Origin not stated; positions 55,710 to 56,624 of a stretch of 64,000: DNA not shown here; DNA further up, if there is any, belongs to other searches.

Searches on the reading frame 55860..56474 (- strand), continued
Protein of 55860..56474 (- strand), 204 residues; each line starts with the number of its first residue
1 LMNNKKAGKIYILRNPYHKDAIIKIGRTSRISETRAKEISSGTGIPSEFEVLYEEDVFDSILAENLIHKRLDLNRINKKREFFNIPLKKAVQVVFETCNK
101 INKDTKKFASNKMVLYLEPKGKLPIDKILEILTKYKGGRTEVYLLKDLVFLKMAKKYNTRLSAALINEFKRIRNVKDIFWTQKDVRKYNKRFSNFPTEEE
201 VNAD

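Call 70: search_protein_families(library=phrogs, proteins=[window:55860-56474:-], max_evalue=0.001)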
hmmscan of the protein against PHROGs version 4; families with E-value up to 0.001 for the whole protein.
window:55860-56474:- (204 aa): 6 families
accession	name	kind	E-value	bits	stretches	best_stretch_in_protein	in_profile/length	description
phrog_16524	-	unknown function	6.2e-21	76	1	6-133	23-151/215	-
phrog_8430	-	unknown function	2.2e-18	67.3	1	3-94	290-380/439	-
phrog_36333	-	unknown function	1.3e-11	45.4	1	8-98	4-93/199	-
phrog_15085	-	unknown function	1.3e-06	29.7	1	8-104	4-101/103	-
phrog_681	-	DNA, RNA and nucleotide metabolism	1.3e-06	28.3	1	5-108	437-547/576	endonuclease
phrog_1847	-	unknown function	1.5e-05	25.1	1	2-99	344-445/474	-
